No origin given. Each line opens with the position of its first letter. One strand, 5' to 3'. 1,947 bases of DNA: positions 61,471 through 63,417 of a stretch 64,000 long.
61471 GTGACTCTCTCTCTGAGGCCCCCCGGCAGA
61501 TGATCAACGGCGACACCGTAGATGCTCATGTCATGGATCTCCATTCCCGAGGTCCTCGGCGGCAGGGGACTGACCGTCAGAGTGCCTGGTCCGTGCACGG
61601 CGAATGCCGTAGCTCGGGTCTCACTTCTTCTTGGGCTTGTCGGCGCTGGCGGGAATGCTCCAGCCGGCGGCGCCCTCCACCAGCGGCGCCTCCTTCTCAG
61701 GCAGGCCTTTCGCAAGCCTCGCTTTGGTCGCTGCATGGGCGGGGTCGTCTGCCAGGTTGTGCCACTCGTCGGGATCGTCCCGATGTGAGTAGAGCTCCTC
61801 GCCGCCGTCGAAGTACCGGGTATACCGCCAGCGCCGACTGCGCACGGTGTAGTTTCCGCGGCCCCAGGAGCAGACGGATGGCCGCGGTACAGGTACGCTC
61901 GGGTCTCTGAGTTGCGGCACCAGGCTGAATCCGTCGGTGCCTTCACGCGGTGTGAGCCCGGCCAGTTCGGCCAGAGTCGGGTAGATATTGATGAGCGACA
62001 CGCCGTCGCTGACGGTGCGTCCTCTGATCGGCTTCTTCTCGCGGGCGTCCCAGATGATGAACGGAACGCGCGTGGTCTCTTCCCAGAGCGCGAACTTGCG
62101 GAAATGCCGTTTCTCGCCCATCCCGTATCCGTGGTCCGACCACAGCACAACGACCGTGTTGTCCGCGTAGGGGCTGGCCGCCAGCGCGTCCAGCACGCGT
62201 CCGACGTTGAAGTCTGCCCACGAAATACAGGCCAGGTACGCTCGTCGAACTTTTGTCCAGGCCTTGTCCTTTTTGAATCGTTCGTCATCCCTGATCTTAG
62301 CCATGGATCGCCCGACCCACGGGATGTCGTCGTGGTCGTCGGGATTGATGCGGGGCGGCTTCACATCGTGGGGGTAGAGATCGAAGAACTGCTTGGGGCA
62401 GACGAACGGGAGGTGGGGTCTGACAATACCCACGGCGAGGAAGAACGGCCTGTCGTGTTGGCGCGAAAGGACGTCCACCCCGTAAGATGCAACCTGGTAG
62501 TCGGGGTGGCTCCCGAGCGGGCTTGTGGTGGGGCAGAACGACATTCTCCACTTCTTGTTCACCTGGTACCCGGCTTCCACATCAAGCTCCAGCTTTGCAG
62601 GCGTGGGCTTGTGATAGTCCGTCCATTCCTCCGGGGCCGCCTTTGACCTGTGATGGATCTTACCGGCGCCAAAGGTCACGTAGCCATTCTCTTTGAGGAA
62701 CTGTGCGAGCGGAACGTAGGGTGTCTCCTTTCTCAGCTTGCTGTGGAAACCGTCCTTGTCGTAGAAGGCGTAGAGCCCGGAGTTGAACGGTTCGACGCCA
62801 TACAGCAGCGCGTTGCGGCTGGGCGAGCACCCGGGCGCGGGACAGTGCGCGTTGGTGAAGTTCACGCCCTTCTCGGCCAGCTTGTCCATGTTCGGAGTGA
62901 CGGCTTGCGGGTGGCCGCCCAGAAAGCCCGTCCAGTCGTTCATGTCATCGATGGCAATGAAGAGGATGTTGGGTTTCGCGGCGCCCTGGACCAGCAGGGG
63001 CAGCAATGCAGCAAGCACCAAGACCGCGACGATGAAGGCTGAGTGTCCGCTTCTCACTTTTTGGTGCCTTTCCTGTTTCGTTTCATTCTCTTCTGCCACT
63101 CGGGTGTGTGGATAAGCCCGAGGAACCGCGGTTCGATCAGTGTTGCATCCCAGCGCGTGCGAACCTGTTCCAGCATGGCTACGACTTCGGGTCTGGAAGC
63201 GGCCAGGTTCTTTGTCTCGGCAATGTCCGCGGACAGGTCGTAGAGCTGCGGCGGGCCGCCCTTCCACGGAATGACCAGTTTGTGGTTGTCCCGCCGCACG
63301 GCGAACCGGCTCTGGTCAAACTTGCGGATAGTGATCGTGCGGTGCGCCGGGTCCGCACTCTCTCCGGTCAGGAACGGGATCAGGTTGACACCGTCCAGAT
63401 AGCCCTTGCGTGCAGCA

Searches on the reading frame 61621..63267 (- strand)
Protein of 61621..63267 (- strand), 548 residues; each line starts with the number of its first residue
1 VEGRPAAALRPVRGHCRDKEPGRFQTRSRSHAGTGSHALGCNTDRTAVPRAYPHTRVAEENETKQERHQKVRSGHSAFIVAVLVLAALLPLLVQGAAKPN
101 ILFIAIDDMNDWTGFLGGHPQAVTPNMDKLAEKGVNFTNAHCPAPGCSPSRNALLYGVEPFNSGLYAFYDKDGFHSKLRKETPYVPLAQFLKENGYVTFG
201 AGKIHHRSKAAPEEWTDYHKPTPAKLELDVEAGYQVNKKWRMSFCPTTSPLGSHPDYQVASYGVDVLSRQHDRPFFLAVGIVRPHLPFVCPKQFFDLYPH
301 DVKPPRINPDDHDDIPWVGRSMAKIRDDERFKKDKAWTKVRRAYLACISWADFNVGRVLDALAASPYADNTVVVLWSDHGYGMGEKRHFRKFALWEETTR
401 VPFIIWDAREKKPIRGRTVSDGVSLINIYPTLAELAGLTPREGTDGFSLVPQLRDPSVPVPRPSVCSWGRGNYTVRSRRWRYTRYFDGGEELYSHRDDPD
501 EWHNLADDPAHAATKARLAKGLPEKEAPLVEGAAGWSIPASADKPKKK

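Call 52: search_protein_families(library=pfam, proteins=[window:61621-63267:-], max_evalue=0.0001)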
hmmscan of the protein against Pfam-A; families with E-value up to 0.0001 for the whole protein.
window:61621-63267:- (548 aa): 3 families
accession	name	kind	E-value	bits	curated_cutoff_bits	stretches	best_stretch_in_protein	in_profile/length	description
PF00884.28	Sulfatase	-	6e-48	164.1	25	1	99-437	1-300/301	Sulfatase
PF16347.10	SGSH_C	-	3.9e-09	37.3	29.3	1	384-524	1-150/154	N-sulphoglucosamine sulphohydrolase, C-terminal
PF01663.27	Phosphodiest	-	7.9e-05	22.8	23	0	348-388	188-228/342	Type I phosphodiesterase / nucleotide pyrophosphatase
